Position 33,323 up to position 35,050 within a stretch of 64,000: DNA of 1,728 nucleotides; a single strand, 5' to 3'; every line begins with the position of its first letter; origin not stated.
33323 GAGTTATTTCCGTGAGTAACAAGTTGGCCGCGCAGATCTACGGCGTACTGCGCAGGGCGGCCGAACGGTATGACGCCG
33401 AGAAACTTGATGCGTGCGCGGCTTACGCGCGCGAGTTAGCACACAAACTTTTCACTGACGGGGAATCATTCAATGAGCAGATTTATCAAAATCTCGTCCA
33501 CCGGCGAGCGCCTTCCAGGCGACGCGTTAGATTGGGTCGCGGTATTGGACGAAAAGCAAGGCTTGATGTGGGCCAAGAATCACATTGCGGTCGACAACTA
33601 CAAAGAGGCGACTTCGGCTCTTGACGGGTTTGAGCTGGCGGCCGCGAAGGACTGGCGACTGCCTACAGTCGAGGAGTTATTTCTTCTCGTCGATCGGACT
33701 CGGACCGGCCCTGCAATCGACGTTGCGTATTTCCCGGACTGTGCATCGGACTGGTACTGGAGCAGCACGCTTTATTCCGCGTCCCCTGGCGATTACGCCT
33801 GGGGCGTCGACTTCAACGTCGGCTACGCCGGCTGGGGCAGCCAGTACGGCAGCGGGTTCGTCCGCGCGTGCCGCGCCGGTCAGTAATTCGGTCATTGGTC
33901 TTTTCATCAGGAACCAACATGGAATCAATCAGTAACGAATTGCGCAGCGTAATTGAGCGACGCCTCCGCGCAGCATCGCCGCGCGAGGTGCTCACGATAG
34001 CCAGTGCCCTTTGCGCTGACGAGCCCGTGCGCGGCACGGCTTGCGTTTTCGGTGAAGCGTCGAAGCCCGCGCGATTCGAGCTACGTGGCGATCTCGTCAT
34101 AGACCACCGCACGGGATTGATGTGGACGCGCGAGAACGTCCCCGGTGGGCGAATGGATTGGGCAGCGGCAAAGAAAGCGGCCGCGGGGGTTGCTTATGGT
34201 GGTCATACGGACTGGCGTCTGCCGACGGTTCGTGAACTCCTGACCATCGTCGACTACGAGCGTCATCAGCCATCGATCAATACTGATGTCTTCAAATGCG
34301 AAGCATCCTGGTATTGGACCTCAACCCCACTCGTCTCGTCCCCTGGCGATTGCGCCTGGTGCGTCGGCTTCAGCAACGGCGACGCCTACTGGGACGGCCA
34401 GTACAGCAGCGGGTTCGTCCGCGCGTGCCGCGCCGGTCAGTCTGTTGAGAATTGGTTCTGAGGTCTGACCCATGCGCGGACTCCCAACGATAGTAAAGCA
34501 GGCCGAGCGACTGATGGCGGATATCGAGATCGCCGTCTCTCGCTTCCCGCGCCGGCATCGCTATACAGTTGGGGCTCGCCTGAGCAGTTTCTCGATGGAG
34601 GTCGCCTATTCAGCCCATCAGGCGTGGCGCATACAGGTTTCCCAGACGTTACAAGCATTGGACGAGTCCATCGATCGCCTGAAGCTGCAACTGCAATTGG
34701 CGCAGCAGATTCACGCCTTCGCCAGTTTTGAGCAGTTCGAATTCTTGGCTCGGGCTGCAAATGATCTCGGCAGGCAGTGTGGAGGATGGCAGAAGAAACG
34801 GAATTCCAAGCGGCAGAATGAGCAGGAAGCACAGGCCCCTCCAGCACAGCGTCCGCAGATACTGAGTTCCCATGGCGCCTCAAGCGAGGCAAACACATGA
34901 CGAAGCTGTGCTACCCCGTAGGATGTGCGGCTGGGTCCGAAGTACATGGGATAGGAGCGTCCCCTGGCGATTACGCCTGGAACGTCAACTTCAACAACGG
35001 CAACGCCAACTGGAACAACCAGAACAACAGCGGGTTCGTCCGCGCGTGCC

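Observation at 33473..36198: Complete diversity-generating retroelement with two DUF1566 target genes and TR embedded in the RT reading frame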

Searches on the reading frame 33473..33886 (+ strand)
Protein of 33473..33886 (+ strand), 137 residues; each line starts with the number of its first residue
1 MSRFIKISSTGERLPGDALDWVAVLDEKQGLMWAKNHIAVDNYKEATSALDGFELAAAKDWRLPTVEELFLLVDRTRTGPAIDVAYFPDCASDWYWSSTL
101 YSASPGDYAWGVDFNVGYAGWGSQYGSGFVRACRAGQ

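Call 5: search_protein_families(library=pfam, proteins=[window:33473-33886:+], max_evalue=0.01)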
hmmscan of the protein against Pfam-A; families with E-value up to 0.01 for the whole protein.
window:33473-33886:+ (137 aa): 1 family
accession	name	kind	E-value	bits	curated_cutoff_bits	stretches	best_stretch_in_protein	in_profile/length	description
PF07603.17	Lcl_C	-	7e-25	88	34.9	1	24-134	3-117/117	Lcl C-terminal domain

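Call 7: search_protein_families(library=ncbifam, proteins=[window:33473-33886:+], max_evalue=0.01)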
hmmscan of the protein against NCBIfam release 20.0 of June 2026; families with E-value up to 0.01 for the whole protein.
window:33473-33886:+ (137 aa): 2 families
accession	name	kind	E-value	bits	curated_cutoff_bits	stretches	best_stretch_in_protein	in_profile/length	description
NF047850.1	Lsa25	exception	1e-06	28.7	260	1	33-115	105-185/207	surface adhesin Lsa25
NF052322.1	FimD_tip_adhes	equivalog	0.0017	17.1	170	1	40-102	582-637/664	fimbrial tip adhesin FimD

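Call 61: search_protein_families(library=phrogs, proteins=[window:33473-33886:+], max_evalue=0.001)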
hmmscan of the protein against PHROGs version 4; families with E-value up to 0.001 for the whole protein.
window:33473-33886:+ (137 aa): 2 families
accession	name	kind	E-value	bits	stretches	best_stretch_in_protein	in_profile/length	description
phrog_4245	-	unknown function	9.9e-07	29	1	41-135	489-578/583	-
phrog_16004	-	unknown function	2.6e-05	25.4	1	24-134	30-136/152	-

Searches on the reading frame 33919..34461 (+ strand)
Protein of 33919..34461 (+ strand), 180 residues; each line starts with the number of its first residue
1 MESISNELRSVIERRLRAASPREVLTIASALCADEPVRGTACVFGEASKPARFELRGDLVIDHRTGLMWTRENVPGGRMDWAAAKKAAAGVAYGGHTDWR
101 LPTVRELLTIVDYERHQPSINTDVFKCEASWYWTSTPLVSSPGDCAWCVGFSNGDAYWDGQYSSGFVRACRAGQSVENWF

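Call 5: search_protein_families(library=pfam, proteins=[window:33919-34461:+], max_evalue=0.01)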
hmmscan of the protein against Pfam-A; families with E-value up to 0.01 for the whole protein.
window:33919-34461:+ (180 aa): 1 family
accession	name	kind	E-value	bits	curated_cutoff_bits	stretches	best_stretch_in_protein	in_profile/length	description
PF07603.17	Lcl_C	-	2.3e-30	105.7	34.9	1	59-171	2-117/117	Lcl C-terminal domain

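Call 7: search_protein_families(library=ncbifam, proteins=[window:33919-34461:+], max_evalue=0.01)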
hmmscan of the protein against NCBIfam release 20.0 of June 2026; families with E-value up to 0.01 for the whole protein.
window:33919-34461:+ (180 aa): 1 family
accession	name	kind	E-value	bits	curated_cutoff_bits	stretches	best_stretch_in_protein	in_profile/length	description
NF052322.1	FimD_tip_adhes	equivalog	7.2e-05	21.7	170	1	96-138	596-636/664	fimbrial tip adhesin FimD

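Call 9: search_solved_structures(query=window:33919-34461:+, max_evalue=0.01, show_alignments=1)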
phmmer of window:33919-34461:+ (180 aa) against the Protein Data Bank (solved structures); distinct sequences matched with E-value up to 0.01: 0.

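Call 61: search_protein_families(library=phrogs, proteins=[window:33919-34461:+], max_evalue=0.001)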
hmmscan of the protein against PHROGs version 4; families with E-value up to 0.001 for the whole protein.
window:33919-34461:+ (180 aa): 2 families
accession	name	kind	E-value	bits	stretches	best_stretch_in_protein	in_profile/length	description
phrog_16004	-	unknown function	3.2e-11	44.6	1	61-171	31-136/152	-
phrog_4245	-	unknown function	4.2e-08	33.6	1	63-173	475-579/583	-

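Call 63: find_homologous_proteins(query=window:33919-34461:+, max_evalue=0.00001)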
Query window:33919-34461:+ (180 aa): 82 proteins with E <= 0.00001 among 154 candidates.
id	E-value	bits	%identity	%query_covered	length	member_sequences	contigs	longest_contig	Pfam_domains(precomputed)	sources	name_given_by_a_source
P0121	7.2e-121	419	100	100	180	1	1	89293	PF07603.18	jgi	jgi:hypothetical protein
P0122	8.4e-79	281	68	100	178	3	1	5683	PF07603.18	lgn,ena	-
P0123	1.2e-72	261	63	100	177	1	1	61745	PF07603.18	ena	-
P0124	4.6e-71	256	63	100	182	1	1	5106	PF07603.18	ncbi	ncbi:MAG TPA: DUF1566 domain-containing protein [Steroidobacteraceae bacterium]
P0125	4.7e-70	253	64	100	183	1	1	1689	PF07603.18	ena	-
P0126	5.7e-70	253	62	100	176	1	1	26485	PF07603.18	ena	-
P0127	4.1e-68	247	61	100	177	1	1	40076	PF07603.18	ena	-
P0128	1.0e-67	245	62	100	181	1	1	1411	PF07603.18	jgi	jgi:Protein of unknown function (DUF1566)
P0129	1.9e-66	241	61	100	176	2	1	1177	PF07603.18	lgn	-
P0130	2.1e-66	241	61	97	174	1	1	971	PF07603.18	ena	-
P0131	4.2e-66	240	61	98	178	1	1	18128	PF07603.18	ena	-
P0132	4.8e-66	240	62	99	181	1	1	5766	PF07603.18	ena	-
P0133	4.5e-64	233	60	100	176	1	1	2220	PF07603.18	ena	-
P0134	9.4e-62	226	57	97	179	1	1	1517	PF07603.18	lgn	-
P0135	3.0e-61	224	57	99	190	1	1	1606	PF07603.18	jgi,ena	-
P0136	3.1e-61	224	58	100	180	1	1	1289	PF07603.18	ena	-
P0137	1.7e-59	219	58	99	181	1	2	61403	PF07603.18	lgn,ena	-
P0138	3.5e-59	217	58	99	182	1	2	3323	PF07603.18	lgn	-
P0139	3.7e-59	217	62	86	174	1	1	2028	PF07603.18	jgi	jgi:Protein of unknown function (DUF1566)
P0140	6.5e-59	217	58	100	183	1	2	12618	PF07603.18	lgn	-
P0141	7.0e-59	216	55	99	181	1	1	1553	PF07603.18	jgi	jgi:hypothetical protein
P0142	3.3e-58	214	58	99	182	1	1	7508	PF07603.18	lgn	-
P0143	6.1e-58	213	56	99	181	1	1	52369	PF07603.18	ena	-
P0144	7.9e-58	213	57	99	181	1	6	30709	PF07603.18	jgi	jgi:Protein of unknown function (DUF1566)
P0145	3.7e-57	211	55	99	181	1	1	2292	PF07603.18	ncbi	-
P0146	4.8e-57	210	54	98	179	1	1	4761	PF07603.18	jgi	jgi:hypothetical protein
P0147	5.9e-57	210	56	99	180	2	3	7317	PF07603.18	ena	-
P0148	2.8e-56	208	55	97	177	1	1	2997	PF07603.18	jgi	-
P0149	3.2e-56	208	56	98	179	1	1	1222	PF07603.18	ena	-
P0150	1.3e-55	206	54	98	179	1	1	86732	PF07603.18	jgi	jgi:hypothetical protein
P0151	2.3e-55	205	57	98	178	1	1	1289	PF07603.18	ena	-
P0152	2.5e-55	205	59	97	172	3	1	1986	PF07603.18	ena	-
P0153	1.1e-54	203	53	94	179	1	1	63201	PF07603.18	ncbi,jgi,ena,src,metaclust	metaclust:\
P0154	5.6e-54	200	55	99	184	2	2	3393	PF07603.18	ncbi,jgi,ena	jgi:hypothetical protein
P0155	1.9e-53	199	53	97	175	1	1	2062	PF07603.18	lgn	-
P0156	5.4e-53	197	58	97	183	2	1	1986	PF07603.18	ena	-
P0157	1.3e-52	196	56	98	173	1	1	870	PF07603.18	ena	-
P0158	1.6e-52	196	53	94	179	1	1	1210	PF07603.18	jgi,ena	jgi:hypothetical protein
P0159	1.5e-51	193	54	92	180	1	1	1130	PF07603.18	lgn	-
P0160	2.5e-51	192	53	98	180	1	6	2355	PF26707.1,PF07603.18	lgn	-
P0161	2.7e-51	192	56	98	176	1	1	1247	PF07603.18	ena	-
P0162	8.8e-51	190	54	93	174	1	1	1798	PF26707.1,PF07603.18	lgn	-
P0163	1.3e-50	190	51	94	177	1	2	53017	PF07603.18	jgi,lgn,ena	-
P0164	1.5e-50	189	52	97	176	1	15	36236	PF07603.18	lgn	-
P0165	5.5e-50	187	53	98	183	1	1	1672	PF07603.18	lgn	-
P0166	7.8e-50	187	53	97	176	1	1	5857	PF07603.18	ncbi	-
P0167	2.1e-48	182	53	97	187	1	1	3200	PF07603.18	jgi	jgi:hypothetical protein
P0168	4.6e-48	181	51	98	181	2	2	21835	PF07603.18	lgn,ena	-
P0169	8.4e-48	180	52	97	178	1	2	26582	PF07603.18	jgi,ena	jgi:hypothetical protein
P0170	8.9e-48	180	50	97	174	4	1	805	PF07603.18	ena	-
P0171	1.4e-46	176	50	96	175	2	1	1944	PF07603.18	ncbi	-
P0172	9.4e-45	170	47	99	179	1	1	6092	PF07603.18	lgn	-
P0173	1.1e-44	170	51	97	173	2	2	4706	PF07603.18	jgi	jgi:hypothetical protein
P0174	1.5e-44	170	59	68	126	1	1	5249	PF07603.18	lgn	-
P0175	1.1e-43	167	63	68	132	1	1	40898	PF07603.18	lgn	-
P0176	4.8e-41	158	58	73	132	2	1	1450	PF07603.18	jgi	jgi:hypothetical protein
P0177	1.4e-40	157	47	97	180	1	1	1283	PF07603.18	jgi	jgi:hypothetical protein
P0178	2.6e-39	153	52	89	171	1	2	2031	PF07603.18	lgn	-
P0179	2.6e-37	146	45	97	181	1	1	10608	PF07603.18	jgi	jgi:hypothetical protein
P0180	3.2e-34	136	46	84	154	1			PF07603.18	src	-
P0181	1.1e-33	134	53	66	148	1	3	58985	PF07603.18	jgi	jgi:hypothetical protein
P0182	5.0e-32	129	38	97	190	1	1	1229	PF07603.18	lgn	-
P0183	1.4e-29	121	52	70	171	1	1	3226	PF07603.18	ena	-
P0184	1.5e-29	121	53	68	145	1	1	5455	PF07603.18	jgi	jgi:hypothetical protein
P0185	3.5e-28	116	47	65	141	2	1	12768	PF07603.18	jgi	jgi:hypothetical protein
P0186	6.0e-27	112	50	66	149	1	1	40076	PF07603.18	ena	-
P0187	3.5e-26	110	50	64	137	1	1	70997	PF07603.18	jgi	jgi:Protein of unknown function (DUF1566)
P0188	4.5e-26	109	48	64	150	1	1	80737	PF07603.18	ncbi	-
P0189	4.4e-25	106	44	74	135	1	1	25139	PF07603.18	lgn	-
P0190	1.3e-24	105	49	71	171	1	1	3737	PF07603.18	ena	-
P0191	7.0e-23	99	38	62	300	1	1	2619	PF07603.18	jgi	jgi:hypothetical protein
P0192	8.6e-22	96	41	66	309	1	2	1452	PF07603.18,PF05689.19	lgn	-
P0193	6.0e-19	86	43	70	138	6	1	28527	PF07603.18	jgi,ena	-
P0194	6.7e-18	83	43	64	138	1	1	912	PF07603.18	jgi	-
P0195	1.9e-17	81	41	70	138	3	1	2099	PF07603.18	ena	-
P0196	2.2e-13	68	43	58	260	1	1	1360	PF00404.25,PF07603.18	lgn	-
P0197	2.8e-12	65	35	68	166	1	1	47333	PF07603.18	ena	-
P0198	1.0e-11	63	37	45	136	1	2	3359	PF07603.18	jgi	jgi:hypothetical protein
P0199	1.1e-11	63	36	64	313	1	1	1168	PF07603.18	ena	-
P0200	2.0e-11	62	47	42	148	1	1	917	PF07603.18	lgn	-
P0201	9.4e-11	60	32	77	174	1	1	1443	PF07603.18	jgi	jgi:hypothetical protein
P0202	4.3e-7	48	27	76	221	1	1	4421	PF07603.18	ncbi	-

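Call 74: predict_structure(alignment_id=A4)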
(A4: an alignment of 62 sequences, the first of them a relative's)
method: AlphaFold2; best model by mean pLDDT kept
length: 180 residues; sequences in the alignment: 62
mean_pLDDT: 88.3   pTM: 0.68
mean pLDDT of the five models: 88.3, 87.5, 85.4, 68.0, 67.2
residues with pLDDT >= 90: 131; 70-90: 25; 50-70: 15; < 50: 9
segments of 3 or more residues with pLDDT < 50: 39-44, 178-180
pLDDT, mean of each block of 10 residues (from residue 1): 90 93 86 60 56 95 95 96 98 95 97 92 92 96 94 95 97 64
secondary structure, 60 per line:
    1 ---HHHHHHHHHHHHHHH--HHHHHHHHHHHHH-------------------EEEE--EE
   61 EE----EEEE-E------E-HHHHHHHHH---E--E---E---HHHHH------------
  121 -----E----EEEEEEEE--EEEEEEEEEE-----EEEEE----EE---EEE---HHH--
elements in order: H4-18 H21-33 E53-56 E59-62 E67-70 H81-89 H104-108 E131-138 E141-150 E156-160 E170-172

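Call 76: fold_search(model_id=the predicted structure, library=pdb)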
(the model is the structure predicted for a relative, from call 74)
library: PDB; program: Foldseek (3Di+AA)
matches with E <= 10: 353; with E <= 0.001: 1
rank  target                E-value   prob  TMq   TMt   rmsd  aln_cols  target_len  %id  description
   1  8q4e_A                1.7e-04  1.00  0.48  0.64   4.0       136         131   20  Structure of Legionella pneumophila Lcl C-terminal domain (released 2023-12-27)
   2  1c3a_B                1.2e-03  1.00  0.37  0.50   7.0       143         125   11  CRYSTAL STRUCTURE OF FLAVOCETIN-A FROM THE HABU SNAKE VENOM, A NOVEL CYCLIC TETRAMER OF C-TYPE LECTIN-LIKE HETERODIMER (released 2000-03-06)
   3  8oks_B                5.3e-03  1.00  0.41  0.63   5.0       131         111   11  Crystal structure of Bdellovibrio bacteriovorus Bd2740 C-terminal domain (released 2023-10-25)
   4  1v4l_B                5.6e-03  1.00  0.41  0.57   5.8       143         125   10  Crystal structure of a platelet agglutination factor isolated from the venom of Taiwan habu (Trimeresurus mucrosquamat (released 2003-12-02)
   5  1oz7_B                6.0e-03  1.00  0.45  0.63   4.9       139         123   12  Crystal structure of Echicetin from the venom of Indian saw-scaled viper (Echis carinatus) at 2.4 resolution (released 2003-12-30)
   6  8oks_A                7.6e-03  1.00  0.42  0.66   5.6       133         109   10  Crystal structure of Bdellovibrio bacteriovorus Bd2740 C-terminal domain (released 2023-10-25)
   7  1uos_B                1.2e-02  0.99  0.38  0.53   6.0       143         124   10  The Crystal Structure of the Snake Venom Toxin Convulxin (released 2003-10-14)
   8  7qaj_B                1.2e-02  0.96  0.33  0.45   6.7       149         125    8  ZK002 with Anti-angiogenic and Anti-inflamamtory Properties (released 2023-06-14)
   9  1yxj_B                1.9e-02  0.91  0.33  0.44   7.3       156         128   10  Crystal structure of human lectin-like oxidized low-density lipoprotein receptor 1 (LOX-1) at low pH (released 2005-06-14)
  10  1yxj_A                1.9e-02  0.91  0.32  0.43   6.9       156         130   10  Crystal structure of human lectin-like oxidized low-density lipoprotein receptor 1 (LOX-1) at low pH (released 2005-06-14)
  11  1ukm_B                2.0e-02  0.91  0.33  0.45   7.9       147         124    9  Crystal structure of EMS16, an Antagonist of collagen receptor integrin alpha2beta1 (GPIa/IIa) (released 2003-11-04)
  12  3vlg                  2.3e-02  0.90  0.33  0.44   7.0       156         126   10  Crystal structure of the W150A mutant LOX-1 CTLD showing impaired OxLDL binding (released 2012-04-18)
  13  1v7p_B                2.8e-02  0.91  0.34  0.46   8.0       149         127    8  Structure of EMS16-alpha2-I domain complex (released 2004-09-07)
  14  1fvu_A                3.1e-02  0.97  0.38  0.49   5.9       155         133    7  CRYSTAL STRUCTURE OF BOTROCETIN (released 2001-02-14)
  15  1umr_C                3.1e-02  0.95  0.37  0.50   7.0       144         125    8  Crystal structure of the platelet activator convulxin, a disulfide linked a4b4 cyclic tetramer from the venom of Crota (released 2003-11-21)
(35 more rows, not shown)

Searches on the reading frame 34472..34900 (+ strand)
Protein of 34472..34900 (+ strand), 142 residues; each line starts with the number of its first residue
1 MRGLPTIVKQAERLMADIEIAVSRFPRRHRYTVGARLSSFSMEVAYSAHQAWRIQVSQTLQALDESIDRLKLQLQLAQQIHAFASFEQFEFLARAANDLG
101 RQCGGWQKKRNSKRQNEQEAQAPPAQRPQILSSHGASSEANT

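Call 5: search_protein_families(library=pfam, proteins=[window:34472-34900:+], max_evalue=0.01)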
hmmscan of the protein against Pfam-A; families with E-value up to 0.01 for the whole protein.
window:34472-34900:+ (142 aa): 1 family
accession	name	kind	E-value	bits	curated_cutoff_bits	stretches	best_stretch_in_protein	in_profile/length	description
PF22296.2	bAvd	-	2.1e-11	44.7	40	1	7-109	3-106/107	bAvd-like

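Call 7: search_protein_families(library=ncbifam, proteins=[window:34472-34900:+], max_evalue=0.01)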
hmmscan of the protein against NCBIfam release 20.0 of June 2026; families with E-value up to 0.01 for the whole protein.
window:34472-34900:+ (142 aa): 1 family
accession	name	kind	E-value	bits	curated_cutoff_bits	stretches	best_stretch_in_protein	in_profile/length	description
NF033474.1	DivGenRetAVD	equivalog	4.9e-16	58.9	80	1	7-108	3-104/104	diversity-generating retroelement protein Avd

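Call 10: search_solved_structures(query=window:34472-34900:+, max_evalue=0.1, show_alignments=1)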
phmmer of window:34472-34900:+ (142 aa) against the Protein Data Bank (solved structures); distinct sequences matched with E-value up to 0.1: 0.

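Call 61: search_protein_families(library=phrogs, proteins=[window:34472-34900:+], max_evalue=0.001)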
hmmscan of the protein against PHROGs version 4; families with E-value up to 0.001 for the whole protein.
window:34472-34900:+ (142 aa): 1 family
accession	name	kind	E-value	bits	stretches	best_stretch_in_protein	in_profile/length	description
phrog_3206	-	DNA, RNA and nucleotide metabolism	2.8e-19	70.2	1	7-124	18-138/154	Avd protein of DGR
